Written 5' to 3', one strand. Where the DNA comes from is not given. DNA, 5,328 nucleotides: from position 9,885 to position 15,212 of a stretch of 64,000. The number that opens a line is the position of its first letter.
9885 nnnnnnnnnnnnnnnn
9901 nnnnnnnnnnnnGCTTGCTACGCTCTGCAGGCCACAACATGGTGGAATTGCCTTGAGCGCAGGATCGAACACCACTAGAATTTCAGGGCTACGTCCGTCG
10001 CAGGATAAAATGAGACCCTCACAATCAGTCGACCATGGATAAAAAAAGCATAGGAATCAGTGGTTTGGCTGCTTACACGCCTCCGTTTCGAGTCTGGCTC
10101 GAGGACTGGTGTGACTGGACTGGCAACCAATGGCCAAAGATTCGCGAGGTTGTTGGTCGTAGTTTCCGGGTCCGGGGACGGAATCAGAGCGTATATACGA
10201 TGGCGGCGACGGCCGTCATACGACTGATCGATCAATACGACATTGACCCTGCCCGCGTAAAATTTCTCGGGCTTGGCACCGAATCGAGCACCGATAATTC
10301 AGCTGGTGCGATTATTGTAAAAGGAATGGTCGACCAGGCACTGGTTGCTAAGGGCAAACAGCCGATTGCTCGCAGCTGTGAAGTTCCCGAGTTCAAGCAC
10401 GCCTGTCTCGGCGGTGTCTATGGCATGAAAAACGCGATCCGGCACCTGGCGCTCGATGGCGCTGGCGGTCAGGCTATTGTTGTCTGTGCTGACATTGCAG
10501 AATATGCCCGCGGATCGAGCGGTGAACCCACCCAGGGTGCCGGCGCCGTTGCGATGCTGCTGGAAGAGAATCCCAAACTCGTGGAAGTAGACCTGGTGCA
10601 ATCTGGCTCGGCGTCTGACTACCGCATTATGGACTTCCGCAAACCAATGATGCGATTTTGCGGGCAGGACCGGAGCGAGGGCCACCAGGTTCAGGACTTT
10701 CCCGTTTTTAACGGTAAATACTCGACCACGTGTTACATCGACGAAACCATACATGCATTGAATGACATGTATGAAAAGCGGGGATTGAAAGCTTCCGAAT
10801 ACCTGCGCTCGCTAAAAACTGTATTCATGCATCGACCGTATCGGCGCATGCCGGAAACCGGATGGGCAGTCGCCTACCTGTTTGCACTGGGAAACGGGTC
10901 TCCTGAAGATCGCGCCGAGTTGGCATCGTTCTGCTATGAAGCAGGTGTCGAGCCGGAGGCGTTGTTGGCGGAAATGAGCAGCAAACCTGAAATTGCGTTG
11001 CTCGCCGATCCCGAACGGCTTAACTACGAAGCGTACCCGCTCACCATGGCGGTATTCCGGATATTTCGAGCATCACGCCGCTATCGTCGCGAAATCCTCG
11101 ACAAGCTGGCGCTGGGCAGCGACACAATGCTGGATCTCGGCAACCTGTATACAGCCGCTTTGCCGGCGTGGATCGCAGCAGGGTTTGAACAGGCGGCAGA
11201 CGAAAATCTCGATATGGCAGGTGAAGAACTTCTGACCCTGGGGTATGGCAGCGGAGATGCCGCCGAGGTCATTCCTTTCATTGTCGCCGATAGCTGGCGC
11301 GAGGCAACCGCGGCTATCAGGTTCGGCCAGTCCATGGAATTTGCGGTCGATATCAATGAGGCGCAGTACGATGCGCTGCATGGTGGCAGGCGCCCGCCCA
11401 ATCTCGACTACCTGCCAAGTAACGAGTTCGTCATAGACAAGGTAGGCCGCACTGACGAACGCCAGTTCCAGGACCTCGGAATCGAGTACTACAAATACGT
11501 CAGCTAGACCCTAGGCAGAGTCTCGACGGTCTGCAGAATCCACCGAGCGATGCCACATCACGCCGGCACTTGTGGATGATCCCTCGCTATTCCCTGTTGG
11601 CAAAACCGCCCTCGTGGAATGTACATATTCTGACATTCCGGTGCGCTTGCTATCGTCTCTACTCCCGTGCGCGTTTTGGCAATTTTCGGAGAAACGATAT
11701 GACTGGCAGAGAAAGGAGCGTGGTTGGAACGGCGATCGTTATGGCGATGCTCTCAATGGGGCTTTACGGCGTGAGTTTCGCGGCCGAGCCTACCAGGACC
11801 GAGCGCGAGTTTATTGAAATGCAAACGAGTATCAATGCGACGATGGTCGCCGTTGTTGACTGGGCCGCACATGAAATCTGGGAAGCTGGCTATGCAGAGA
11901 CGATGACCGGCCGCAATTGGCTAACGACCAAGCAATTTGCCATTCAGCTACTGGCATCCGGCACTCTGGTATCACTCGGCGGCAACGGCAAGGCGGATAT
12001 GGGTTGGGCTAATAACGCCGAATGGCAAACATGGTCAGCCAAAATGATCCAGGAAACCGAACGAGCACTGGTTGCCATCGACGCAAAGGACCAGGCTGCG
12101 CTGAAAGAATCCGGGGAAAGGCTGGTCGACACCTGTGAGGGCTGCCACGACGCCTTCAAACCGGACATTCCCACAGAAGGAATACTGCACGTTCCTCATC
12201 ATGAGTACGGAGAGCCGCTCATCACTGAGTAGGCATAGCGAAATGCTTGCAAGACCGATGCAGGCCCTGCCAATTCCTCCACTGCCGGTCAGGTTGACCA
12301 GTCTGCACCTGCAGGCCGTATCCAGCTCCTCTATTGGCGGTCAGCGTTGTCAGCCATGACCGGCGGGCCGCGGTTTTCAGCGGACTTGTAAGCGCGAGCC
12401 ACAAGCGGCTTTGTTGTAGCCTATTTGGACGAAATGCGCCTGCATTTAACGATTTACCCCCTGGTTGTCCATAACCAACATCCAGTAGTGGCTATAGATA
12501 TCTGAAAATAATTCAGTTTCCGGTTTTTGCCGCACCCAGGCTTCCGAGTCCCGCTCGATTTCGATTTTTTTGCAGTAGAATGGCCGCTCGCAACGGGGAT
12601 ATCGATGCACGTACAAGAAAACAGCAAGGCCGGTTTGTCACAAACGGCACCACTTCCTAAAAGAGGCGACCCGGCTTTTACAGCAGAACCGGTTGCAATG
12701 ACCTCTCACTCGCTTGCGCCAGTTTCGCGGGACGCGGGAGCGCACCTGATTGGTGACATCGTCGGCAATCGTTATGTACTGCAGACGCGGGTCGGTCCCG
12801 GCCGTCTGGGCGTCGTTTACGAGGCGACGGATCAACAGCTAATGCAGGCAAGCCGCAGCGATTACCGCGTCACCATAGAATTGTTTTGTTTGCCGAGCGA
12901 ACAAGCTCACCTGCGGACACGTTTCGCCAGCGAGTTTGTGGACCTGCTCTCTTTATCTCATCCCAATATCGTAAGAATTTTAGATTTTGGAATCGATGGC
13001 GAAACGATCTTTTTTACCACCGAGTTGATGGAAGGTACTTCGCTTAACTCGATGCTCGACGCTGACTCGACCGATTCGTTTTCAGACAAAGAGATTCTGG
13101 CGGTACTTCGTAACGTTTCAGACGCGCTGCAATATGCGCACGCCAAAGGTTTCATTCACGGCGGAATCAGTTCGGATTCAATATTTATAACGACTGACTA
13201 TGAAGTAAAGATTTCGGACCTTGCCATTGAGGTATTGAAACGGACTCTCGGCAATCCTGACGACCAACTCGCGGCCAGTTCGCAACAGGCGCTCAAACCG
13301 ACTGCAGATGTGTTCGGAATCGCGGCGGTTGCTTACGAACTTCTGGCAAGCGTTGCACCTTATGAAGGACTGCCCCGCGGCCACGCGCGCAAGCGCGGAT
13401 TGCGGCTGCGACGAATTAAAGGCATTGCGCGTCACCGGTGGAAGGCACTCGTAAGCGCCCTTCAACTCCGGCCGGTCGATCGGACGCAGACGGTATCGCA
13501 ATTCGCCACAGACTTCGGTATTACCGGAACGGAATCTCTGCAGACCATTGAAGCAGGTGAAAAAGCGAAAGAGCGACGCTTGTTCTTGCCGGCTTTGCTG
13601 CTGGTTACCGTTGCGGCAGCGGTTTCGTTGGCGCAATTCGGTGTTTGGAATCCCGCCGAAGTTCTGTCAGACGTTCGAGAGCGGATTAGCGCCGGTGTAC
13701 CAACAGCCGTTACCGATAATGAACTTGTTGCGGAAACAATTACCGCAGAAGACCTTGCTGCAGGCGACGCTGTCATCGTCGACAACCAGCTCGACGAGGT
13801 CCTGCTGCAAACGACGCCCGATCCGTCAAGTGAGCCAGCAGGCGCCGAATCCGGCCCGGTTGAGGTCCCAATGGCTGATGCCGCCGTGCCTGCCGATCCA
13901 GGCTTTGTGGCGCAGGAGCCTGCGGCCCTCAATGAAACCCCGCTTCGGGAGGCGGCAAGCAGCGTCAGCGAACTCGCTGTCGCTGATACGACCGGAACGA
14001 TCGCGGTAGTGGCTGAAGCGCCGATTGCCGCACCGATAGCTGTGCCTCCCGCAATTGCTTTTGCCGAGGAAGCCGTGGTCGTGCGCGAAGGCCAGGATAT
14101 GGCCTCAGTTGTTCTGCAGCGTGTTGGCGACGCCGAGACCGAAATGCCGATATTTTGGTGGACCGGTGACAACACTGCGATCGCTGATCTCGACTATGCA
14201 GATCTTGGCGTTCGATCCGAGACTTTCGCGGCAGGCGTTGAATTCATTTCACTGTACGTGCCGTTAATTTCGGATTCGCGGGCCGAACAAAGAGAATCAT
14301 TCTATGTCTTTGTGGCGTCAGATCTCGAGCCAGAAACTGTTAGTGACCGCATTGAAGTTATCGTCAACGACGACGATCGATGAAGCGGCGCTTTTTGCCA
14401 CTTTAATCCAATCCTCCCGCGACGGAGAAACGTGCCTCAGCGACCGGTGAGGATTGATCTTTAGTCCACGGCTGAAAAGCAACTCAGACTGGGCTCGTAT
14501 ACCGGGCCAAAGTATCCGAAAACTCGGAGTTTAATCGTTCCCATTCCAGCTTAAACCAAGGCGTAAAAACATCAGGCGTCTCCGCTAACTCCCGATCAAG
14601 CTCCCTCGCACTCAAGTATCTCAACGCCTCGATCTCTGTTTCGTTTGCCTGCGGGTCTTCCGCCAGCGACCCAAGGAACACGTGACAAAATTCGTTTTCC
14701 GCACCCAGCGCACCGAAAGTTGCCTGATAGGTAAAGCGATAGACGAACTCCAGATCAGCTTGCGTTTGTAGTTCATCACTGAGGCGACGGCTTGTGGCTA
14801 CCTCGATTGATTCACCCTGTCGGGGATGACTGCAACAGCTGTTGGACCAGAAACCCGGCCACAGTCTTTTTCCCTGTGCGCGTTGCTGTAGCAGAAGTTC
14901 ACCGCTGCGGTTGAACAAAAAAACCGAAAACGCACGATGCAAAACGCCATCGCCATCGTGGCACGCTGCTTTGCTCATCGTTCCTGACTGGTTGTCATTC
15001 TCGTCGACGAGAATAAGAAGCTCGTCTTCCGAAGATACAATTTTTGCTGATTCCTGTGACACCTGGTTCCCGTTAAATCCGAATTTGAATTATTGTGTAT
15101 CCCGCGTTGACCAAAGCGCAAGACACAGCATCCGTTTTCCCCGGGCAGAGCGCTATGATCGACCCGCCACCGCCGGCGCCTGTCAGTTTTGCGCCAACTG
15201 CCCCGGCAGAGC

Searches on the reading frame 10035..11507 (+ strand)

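Call 60: search_protein_families(library=pfam, proteins=[window:10035-11507:+], max_evalue=0.000001)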
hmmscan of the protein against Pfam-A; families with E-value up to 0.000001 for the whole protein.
window:10035-11507:+ (490 aa): 2 families
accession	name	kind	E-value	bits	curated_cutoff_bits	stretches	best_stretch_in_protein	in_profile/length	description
PF01154.23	HMG_CoA_synt_N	-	9.1e-14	52.2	25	1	4-177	3-170/174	Hydroxymethylglutaryl-coenzyme A synthase N terminal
PF08540.16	HMG_CoA_synt_C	-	3.2e-08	34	25.1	0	367-423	153-207/280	Hydroxymethylglutaryl-coenzyme A synthase C terminal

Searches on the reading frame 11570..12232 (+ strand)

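Call 60: search_protein_families(library=pfam, proteins=[window:11570-12232:+], max_evalue=0.000001)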
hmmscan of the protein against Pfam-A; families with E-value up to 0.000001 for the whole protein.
window:11570-12232:+ (220 aa): 1 family
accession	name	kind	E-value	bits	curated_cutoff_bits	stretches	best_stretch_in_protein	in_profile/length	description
PF01322.25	Cytochrom_C_2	-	1.9e-07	32.5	26.5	1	145-197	69-121/121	Cytochrome C'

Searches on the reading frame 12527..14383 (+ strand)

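Call 60: search_protein_families(library=pfam, proteins=[window:12527-14383:+], max_evalue=0.000001)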
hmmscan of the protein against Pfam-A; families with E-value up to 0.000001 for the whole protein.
window:12527-14383:+ (618 aa): 3 families
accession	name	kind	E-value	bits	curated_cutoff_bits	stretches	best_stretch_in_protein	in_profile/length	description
PF07714.23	PK_Tyr_Ser-Thr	-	1.3e-18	67.7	23.1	1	85-235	3-149/258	Protein tyrosine and serine/threonine kinase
PF00069.31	Pkinase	-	9.4e-18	65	31.7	1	83-282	1-200/263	Protein kinase domain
PF03160.20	Calx-beta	-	3.1e-09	37.3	27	1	508-616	6-118/119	Calx-beta domain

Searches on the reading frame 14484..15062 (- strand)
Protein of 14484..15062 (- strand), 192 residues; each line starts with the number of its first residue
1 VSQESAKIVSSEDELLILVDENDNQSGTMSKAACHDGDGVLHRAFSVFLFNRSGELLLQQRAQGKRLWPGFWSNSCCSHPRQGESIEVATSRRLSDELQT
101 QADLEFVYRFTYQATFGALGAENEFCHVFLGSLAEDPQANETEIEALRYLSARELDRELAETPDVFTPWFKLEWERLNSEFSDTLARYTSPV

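Call 61: search_protein_families(library=pfam, proteins=[window:14484-15062:-], max_evalue=0.000001)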
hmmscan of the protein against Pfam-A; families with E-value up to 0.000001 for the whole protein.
window:14484-15062:- (192 aa): 1 family
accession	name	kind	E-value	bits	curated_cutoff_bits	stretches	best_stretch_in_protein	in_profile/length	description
PF00293.34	NUDIX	-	1.3e-17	64.5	21.1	1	41-170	2-134/134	NUDIX domain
